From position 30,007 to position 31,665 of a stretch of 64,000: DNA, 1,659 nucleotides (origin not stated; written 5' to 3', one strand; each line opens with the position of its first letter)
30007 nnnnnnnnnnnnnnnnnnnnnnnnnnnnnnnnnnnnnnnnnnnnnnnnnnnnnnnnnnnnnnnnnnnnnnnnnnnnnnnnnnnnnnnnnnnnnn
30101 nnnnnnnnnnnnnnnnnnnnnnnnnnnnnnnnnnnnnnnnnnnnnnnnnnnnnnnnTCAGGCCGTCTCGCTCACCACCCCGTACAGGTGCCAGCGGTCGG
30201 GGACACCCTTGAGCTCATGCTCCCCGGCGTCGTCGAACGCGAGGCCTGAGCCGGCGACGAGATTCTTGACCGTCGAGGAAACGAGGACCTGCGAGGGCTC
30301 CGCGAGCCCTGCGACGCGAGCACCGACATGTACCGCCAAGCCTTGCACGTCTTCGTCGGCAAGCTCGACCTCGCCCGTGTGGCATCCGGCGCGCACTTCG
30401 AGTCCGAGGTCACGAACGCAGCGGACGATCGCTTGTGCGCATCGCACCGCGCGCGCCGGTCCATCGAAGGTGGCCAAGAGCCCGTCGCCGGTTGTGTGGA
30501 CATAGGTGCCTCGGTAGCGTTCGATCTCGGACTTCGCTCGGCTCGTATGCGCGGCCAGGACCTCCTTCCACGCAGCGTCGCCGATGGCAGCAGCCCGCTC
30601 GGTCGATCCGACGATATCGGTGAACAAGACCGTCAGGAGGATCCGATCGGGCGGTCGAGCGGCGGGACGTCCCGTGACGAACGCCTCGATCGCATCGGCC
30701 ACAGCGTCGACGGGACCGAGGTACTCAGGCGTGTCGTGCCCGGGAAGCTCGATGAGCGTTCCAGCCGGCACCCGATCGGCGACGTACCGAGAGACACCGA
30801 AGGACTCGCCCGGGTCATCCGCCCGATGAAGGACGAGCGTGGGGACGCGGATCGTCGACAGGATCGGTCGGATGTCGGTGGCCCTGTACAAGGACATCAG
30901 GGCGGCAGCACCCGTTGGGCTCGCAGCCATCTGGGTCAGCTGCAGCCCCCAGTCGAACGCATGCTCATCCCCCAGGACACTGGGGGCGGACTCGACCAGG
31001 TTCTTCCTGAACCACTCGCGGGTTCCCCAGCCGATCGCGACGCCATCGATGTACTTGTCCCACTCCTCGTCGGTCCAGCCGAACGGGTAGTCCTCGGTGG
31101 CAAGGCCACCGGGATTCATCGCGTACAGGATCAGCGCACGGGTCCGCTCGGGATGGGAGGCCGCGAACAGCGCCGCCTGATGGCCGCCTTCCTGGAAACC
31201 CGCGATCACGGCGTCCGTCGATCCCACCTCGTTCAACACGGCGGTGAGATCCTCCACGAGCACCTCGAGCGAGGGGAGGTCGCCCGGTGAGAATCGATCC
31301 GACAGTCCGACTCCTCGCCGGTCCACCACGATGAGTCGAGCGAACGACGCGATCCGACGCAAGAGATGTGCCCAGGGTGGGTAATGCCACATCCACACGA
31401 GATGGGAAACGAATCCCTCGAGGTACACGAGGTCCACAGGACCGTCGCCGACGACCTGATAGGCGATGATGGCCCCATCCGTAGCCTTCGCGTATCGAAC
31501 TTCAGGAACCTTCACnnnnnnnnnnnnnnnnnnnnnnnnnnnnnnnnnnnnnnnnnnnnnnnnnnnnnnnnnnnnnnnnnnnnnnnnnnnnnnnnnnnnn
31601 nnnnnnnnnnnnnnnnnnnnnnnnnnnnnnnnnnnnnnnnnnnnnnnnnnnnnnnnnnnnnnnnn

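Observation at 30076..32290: Tandem array of LipJ-like hydrolase-cyclase genes, one intact and one decaying, next to tRNA-Thr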

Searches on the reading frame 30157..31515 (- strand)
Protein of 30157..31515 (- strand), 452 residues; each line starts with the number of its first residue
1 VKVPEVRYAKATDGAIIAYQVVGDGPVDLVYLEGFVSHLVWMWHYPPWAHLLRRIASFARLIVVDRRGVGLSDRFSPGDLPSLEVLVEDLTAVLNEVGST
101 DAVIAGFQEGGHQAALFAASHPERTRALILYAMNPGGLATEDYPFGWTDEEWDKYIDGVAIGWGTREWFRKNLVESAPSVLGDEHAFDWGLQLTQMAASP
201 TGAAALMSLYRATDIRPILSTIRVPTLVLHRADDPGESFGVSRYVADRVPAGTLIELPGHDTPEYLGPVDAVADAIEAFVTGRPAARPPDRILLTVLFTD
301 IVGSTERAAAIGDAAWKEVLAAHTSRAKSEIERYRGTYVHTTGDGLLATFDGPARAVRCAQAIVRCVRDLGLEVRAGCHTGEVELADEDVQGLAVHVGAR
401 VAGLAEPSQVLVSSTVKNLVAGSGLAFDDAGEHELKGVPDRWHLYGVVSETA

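Call 6: search_protein_families(library=pfam, proteins=[window:30157-31515:-], max_evalue=0.1)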
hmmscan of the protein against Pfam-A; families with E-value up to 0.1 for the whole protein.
window:30157-31515:- (452 aa): 5 families
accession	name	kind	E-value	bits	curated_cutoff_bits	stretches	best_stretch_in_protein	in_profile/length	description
PF00561.26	Abhydrolase_1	-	1.7e-08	34.9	25.8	1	46-235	15-211/245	alpha/beta hydrolase fold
PF00211.25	Guanylate_cyc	-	2.9e-08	34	21.9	1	295-441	10-175/183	Adenylate and Guanylate cyclase catalytic domain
PF12697.13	Abhydrolase_6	-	4.9e-07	31.1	26.3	1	41-275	12-217/217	Alpha/beta hydrolase family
PF12146.15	Hydrolase_4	-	1e-06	28.6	27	1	62-250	35-218/239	Serine aminopeptidase, S33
PF03096.20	Ndr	-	0.00067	18.9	23.3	1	79-136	78-135/283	Ndr family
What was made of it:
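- On Class III nucleotidyl cyclase (Pfam PF00211 Guanylate_cyc): Gene1 residues 295-441 score 34.0 bits against a cut-off of 21.9 (call 6).
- Checked: Intact gene: 30157-31515 (-), 452 aa. It hits Pfam Abhydrolase_1 (34.9 bits) and Guanylate_cyc (34 bits), both above their cut-offs (call 6).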

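Call 9: find_homologous_proteins(query=window:30157-31515:-, max_evalue=1e-10)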
Query window:30157-31515:- (452 aa): 8000 proteins with E <= 1e-10 among 8000 candidates; the best 120 are listed.
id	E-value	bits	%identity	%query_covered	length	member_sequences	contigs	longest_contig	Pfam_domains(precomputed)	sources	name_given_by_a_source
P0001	0.0e+0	1019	100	100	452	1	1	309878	PF12697.14,PF00561.27,PF00211.26,PF12146.16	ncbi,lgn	-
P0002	3.8e-161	555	58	99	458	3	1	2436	PF12697.14,PF00561.27,PF00211.26,PF12146.16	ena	-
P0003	6.6e-161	554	56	99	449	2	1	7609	PF12697.14,PF00561.27,PF00211.26,PF12146.16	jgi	jgi:class 3 adenylate cyclase/pimeloyl-ACP methyl ester carboxylesterase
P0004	1.1e-159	550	57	99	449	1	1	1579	PF00561.27,PF00211.26,PF12146.16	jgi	jgi:class 3 adenylate cyclase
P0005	2.3e-159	549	59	99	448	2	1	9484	PF12697.14,PF00561.27,PF00211.26,PF12146.16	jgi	jgi:class 3 adenylate cyclase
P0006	2.5e-159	549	56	99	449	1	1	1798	PF00561.27,PF00211.26,PF12146.16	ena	-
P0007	4.1e-159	548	57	99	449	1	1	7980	PF12697.14,PF00561.27,PF12146.16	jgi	jgi:pimeloyl-ACP methyl ester carboxylesterase/class 3 adenylate cyclase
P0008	7.6e-159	547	58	100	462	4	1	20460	PF00561.27,PF00211.26,PF12146.16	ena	-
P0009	9.2e-159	547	56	100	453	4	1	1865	PF12697.14,PF00561.27,PF12146.16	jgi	jgi:pimeloyl-ACP methyl ester carboxylesterase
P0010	3.3e-158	545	58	99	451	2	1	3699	PF12697.14,PF00561.27,PF00211.26,PF12146.16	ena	-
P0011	1.7e-157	543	56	99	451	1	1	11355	PF12697.14,PF00561.27,PF00211.26,PF12146.16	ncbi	-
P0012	3.6e-157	542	58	99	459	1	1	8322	PF12697.14,PF03096.21,PF00561.27,PF00211.26,PF12146.16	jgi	jgi:class 3 adenylate cyclase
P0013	4.8e-157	541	56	100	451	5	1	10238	PF12697.14,PF00561.27,PF12146.16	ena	-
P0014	5.3e-157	541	57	100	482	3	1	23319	PF00561.27,PF00211.26,PF12146.16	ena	-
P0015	6.8e-157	541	55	100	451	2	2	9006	PF00561.27,PF00211.26,PF12146.16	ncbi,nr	ncbi:MAG: adenylate/guanylate cyclase domain-containing protein [Actinobacteria bacterium]|nr:adenyl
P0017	2.8e-156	539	56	99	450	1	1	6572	PF00561.27,PF00211.26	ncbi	-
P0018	3.2e-156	539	55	99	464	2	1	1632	PF12697.14,PF00561.27,PF00211.26,PF12146.16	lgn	-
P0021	1.4e-155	537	56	99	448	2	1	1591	PF00561.27,PF00211.26,PF12146.16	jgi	jgi:class 3 adenylate cyclase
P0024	3.4e-155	535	58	99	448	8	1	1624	PF12697.14,PF00561.27,PF00211.26,PF12146.16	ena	-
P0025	4.7e-155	535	57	99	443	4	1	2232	PF00561.27,PF00211.26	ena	-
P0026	5.4e-155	535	56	100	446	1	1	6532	PF00561.27,PF00211.26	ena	-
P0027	8.1e-155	534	55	100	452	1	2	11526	PF00561.27,PF00211.26,PF12146.16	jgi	jgi:class 3 adenylate cyclase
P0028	9.7e-155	534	57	99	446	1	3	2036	PF03096.21,PF00561.27,PF00211.26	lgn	-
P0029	1.1e-154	534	56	99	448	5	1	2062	PF00561.27,PF00211.26,PF12146.16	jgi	jgi:class 3 adenylate cyclase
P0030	1.4e-154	533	55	99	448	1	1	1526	PF12697.14,PF00561.27,PF00211.26,PF12146.16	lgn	-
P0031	1.4e-154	533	56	99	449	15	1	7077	PF00561.27,PF00211.26,PF12146.16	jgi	-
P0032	2.3e-154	533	55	99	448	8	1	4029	PF00561.27,PF00211.26,PF12146.16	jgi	jgi:class 3 adenylate cyclase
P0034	2.7e-154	532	56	99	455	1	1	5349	PF12697.14,PF00561.27,PF00211.26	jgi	jgi:class 3 adenylate cyclase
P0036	4.1e-154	532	56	99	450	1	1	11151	PF00561.27,PF00211.26,PF12146.16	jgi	jgi:class 3 adenylate cyclase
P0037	4.3e-154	532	55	99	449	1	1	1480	PF00561.27,PF00211.26,PF12146.16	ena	-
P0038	7.7e-154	531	55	99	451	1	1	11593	PF12697.14,PF00561.27,PF00211.26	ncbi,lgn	-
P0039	8.8e-154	531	54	99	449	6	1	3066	PF12697.14,PF00561.27,PF00211.26,PF12146.16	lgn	-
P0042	4.7e-153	528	56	98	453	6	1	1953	PF12697.14,PF00561.27,PF00211.26,PF12146.16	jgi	jgi:class 3 adenylate cyclase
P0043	5.3e-153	528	55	99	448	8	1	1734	PF00561.27,PF00211.26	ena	-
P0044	8.9e-153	527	56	99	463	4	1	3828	PF00561.27,PF00211.26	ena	-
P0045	1.3e-152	527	55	98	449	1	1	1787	PF12697.14,PF00561.27,PF00211.26,PF12146.16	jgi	jgi:class 3 adenylate cyclase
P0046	1.7e-152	527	55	98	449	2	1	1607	PF00561.27,PF00211.26,PF12146.16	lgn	-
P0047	1.8e-152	526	55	99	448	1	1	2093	PF00561.27,PF00211.26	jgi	jgi:class 3 adenylate cyclase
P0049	2.1e-152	526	57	99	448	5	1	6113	PF12697.14,PF00561.27,PF00211.26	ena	-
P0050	2.3e-152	526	56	99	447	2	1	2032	PF12697.14,PF00561.27,PF00211.26,PF12146.16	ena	-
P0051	2.7e-152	526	57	99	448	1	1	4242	PF12697.14,PF00561.27,PF00211.26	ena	-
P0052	3.6e-152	525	54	99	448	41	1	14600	PF12697.14,PF00561.27,PF00211.26,PF12146.16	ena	-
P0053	6.5e-152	525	55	99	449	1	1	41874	PF12697.14,PF00561.27,PF00211.26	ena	-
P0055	8.0e-152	524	55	99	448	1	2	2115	PF00561.27,PF00211.26,PF12146.16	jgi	jgi:class 3 adenylate cyclase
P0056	1.6e-151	523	54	99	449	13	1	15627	PF12697.14,PF00561.27,PF00211.26,PF12146.16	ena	-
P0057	1.9e-151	523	55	98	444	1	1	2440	PF12697.14,PF00561.27,PF00211.26,PF12146.16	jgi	jgi:class 3 adenylate cyclase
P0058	2.5e-151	523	57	99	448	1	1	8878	PF00561.27,PF00211.26,PF12146.16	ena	-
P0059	2.7e-151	523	55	99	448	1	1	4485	PF00561.27,PF00211.26,PF12146.16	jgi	jgi:class 3 adenylate cyclase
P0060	2.9e-151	522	55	99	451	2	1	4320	PF12697.14,PF00561.27,PF00211.26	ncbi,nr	ncbi:MAG TPA: adenylate/guanylate cyclase domain-containing protein [Actinomycetota bacterium]|nr:ad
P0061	3.7e-151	522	54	100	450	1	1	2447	PF00561.27,PF00211.26,PF12146.16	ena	-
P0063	4.6e-151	522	56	95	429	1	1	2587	PF12697.14,PF00561.27,PF00211.26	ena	-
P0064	5.9e-151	521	55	99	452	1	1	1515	PF00561.27,PF00211.26,PF12146.16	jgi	jgi:class 3 adenylate cyclase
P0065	8.2e-151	521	57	99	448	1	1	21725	PF12697.14,PF00561.27,PF00211.26,PF12146.16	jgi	jgi:class 3 adenylate cyclase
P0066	1.9e-150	520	55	99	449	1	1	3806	PF00561.27,PF00211.26,PF12146.16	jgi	jgi:class 3 adenylate cyclase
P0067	2.0e-150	520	53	100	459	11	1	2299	PF00561.27,PF00211.26,PF12146.16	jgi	jgi:class 3 adenylate cyclase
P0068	2.9e-150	519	55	99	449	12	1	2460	PF00561.27,PF00211.26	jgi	jgi:class 3 adenylate cyclase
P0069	4.6e-150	519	55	99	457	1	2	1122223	PF12697.14,PF00561.27,PF00211.26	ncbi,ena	-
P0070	4.7e-150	518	54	99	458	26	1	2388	PF00561.27,PF00211.26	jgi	jgi:class 3 adenylate cyclase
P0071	5.4e-150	518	55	99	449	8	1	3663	PF00561.27,PF00211.26,PF12146.16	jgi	jgi:class 3 adenylate cyclase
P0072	8.6e-150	518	54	98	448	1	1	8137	PF00561.27,PF00211.26,PF12146.16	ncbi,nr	ncbi:MAG TPA: adenylate/guanylate cyclase domain-containing protein [Candidatus Dormibacteraeota bac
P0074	1.4e-149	517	55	99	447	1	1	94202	PF00561.27,PF00211.26,PF12146.16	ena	-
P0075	1.5e-149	517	55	99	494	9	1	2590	PF12697.14,PF00561.27,PF00211.26,PF12146.16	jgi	jgi:class 3 adenylate cyclase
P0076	2.0e-149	516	55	99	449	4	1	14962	PF00561.27,PF00211.26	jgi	jgi:pimeloyl-ACP methyl ester carboxylesterase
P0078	3.2e-149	516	53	99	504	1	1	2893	PF12697.14,PF03096.21,PF00561.27,PF00211.26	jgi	jgi:class 3 adenylate cyclase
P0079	3.8e-149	515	54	99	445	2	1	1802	PF03096.21,PF00561.27,PF00211.26,PF12146.16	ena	-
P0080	4.7e-149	515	56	99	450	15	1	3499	PF00561.27,PF00211.26,PF12146.16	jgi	jgi:class 3 adenylate cyclase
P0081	1.0e-148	514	56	98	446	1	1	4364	PF12697.14,PF00561.27,PF00211.26,PF12146.16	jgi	jgi:class 3 adenylate cyclase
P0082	1.1e-148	514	53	99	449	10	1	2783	PF12697.14,PF03096.21,PF00561.27,PF00211.26,PF12146.16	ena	-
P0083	1.1e-148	514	54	99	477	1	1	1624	PF00561.27,PF00211.26,PF12146.16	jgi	jgi:class 3 adenylate cyclase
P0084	1.6e-148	513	54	99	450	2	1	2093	PF12697.14,PF00561.27,PF00211.26,PF12146.16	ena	-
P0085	1.7e-148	513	54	99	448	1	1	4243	PF00561.27,PF00211.26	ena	-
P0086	2.5e-148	513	54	98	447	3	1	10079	PF12697.14,PF00561.27,PF00211.26,PF12146.16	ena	-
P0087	3.0e-148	513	54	99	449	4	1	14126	PF00561.27,PF00211.26,PF12146.16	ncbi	-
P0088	4.8e-148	512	53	99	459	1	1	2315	PF12697.14,PF03096.21,PF00561.27,PF00211.26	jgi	jgi:class 3 adenylate cyclase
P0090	1.0e-147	511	55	99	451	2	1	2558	PF00561.27,PF00211.26,PF12146.16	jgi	jgi:pimeloyl-ACP methyl ester carboxylesterase/class 3 adenylate cyclase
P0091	1.2e-147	511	53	98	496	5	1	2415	PF12697.14,PF00561.27,PF00211.26,PF12146.16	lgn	-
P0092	1.2e-147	511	55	99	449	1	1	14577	PF00561.27,PF00211.26,PF12146.16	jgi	jgi:class 3 adenylate cyclase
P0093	1.7e-147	510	54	99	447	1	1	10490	PF00561.27,PF00211.26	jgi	jgi:class 3 adenylate cyclase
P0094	1.7e-147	510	57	99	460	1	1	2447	PF00561.27,PF00211.26,PF12146.16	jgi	jgi:class 3 adenylate cyclase/alpha-beta hydrolase superfamily lysophospholipase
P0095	2.1e-147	510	54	99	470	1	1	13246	PF12697.14,PF00561.27,PF00211.26,PF12146.16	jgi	jgi:class 3 adenylate cyclase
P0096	2.4e-147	510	54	99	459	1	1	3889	PF00561.27,PF00211.26,PF12146.16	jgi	jgi:class 3 adenylate cyclase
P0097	3.4e-147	509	54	99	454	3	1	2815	PF03096.21,PF00561.27,PF00211.26,PF12146.16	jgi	jgi:class 3 adenylate cyclase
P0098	3.4e-147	509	52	99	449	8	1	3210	PF03096.21,PF00561.27,PF00211.26,PF12146.16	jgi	jgi:pimeloyl-ACP methyl ester carboxylesterase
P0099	4.2e-147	509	54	98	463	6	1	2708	PF03096.21,PF00561.27,PF00211.26,PF12146.16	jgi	jgi:class 3 adenylate cyclase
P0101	6.4e-147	508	54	98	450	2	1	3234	PF00561.27,PF00211.26,PF12146.16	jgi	jgi:class 3 adenylate cyclase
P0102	7.4e-147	508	52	99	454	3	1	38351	PF12697.14,PF00561.27,PF00211.26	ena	-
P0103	8.2e-147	508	53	99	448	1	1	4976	PF00561.27,PF00211.26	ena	-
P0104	8.4e-147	508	53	99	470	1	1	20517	PF00561.27,PF00211.26,PF12146.16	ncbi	-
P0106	9.9e-147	508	55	98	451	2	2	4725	PF00561.27,PF00211.26,PF12146.16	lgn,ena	-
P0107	1.3e-146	507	55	99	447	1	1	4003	PF12697.14,PF00561.27,PF00211.26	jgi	jgi:class 3 adenylate cyclase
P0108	1.3e-146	507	54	99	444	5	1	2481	PF12697.14,PF00561.27,PF00211.26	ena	-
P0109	1.6e-146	507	54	99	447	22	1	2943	PF00561.27,PF00211.26,PF12146.16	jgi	jgi:class 3 adenylate cyclase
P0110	1.9e-146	507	53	99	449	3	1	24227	PF00561.27,PF00211.26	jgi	-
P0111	2.2e-146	506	55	99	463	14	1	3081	PF00561.27,PF00211.26,PF12146.16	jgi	jgi:class 3 adenylate cyclase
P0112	2.2e-146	506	54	99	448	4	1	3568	PF00561.27,PF00211.26,PF12146.16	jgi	jgi:class 3 adenylate cyclase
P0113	2.4e-146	506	53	99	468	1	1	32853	PF12697.14,PF00561.27,PF00211.26,PF12146.16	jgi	jgi:pimeloyl-ACP methyl ester carboxylesterase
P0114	3.0e-146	506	55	99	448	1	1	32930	PF12697.14,PF00561.27,PF00211.26,PF12146.16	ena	-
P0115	3.0e-146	506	53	99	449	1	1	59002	PF00561.27,PF00211.26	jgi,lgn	jgi:pimeloyl-ACP methyl ester carboxylesterase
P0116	3.7e-146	506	54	99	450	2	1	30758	PF12697.14,PF00561.27,PF00211.26,PF12146.16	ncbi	-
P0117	4.7e-146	505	54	99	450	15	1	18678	PF12697.14,PF00561.27,PF00211.26,PF12146.16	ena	-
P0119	8.7e-146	504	55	99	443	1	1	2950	PF00561.27,PF00211.26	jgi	jgi:class 3 adenylate cyclase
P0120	1.2e-145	504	53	99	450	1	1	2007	PF00561.27,PF00211.26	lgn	-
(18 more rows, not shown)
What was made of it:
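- The best non-self homologue of gene1 is 58% identical (call 9).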

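Call 10: find_related_loci(query=window:30157-31515:-, collection=genome_contigs, flank=6000)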
Query window:30157-31515:- (452 aa) in genome_contigs; peptide patterns used: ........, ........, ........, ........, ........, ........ (x = any residue, [..] = any of these).
209 stretches matched a pattern; 44 encode a relative of the query (tblastn E <= 1e-3); 44 distinct loci.
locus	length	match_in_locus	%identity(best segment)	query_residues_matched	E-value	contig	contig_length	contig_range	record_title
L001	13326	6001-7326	49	1-448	8e-128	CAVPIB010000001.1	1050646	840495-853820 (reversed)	MAG: uncultured Actinomycetes bacterium isolate MFD09964.bin.1.67 genome assembly, contig: contig_2264, whole genome sho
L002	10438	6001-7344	51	1-448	9e-127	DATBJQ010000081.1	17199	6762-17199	MAG TPA_asm: Actinomycetota bacterium isolate SMAG_U3924 k141_3327424, whole genome shotgun sequence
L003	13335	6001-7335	49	5-448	3e-126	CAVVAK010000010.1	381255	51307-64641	MAG: uncultured Actinomycetota bacterium isolate MFD09206.bin.3.266 genome assembly, contig: contig_7088, whole genome s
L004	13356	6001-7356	48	1-449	7e-124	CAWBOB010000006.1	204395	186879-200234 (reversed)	MAG: uncultured Actinomycetes bacterium isolate MFD09206.bin.2.30 genome assembly, contig: contig_31342, whole genome sh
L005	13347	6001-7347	49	3-449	2e-122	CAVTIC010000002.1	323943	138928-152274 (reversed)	MAG: uncultured Actinomycetes bacterium isolate MFD06229.bin.1.13 genome assembly, contig: contig_3064, whole genome sho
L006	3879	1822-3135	48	1-447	2e-121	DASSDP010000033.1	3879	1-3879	MAG TPA_asm: Actinomycetota bacterium isolate SMAG_U953 k141_10928, whole genome shotgun sequence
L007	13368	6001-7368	45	1-452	2e-118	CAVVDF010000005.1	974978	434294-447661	MAG: uncultured Actinomycetes bacterium isolate MFD02199.bin.2.138 genome assembly, contig: contig_21712, whole genome s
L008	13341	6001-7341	46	1-449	3e-117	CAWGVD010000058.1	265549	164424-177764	MAG: uncultured Actinomycetes bacterium isolate MFD09126.bin.2.77 genome assembly, contig: contig_9170, whole genome sho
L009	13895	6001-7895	47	1-449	3e-117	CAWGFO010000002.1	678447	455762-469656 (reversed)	MAG: uncultured Actinomycetes bacterium isolate MFD05674.bin.1.236 genome assembly, contig: contig_31538, whole genome s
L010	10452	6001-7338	49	4-448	3e-129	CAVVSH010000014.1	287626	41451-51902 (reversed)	MAG: uncultured Actinomycetota bacterium isolate MFD02840.bin.1.414 genome assembly, contig: contig_76473, whole genome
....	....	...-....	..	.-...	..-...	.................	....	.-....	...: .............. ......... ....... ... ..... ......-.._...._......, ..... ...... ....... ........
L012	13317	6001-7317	45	3-447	2e-105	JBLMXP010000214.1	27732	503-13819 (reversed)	MAG: Planctomycetaceae bacterium isolate MAG253 PRJNA957066_bin34_renamed_213, whole genome shotgun sequence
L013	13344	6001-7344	45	1-449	5e-104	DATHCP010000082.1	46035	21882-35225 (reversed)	MAG TPA_asm: Actinomycetota bacterium isolate SMAG_U12370 k141_148278, whole genome shotgun sequence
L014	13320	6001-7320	43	5-449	3e-97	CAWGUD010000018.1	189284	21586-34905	MAG: uncultured Actinomycetes bacterium isolate MFD09730.bin.2.61 genome assembly, contig: contig_2844, whole genome sho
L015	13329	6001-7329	45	1-447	2e-110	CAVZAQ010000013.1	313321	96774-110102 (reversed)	MAG: uncultured Chloroflexia bacterium isolate MFD01721.bin.3.65 genome assembly, contig: contig_7318, whole genome shot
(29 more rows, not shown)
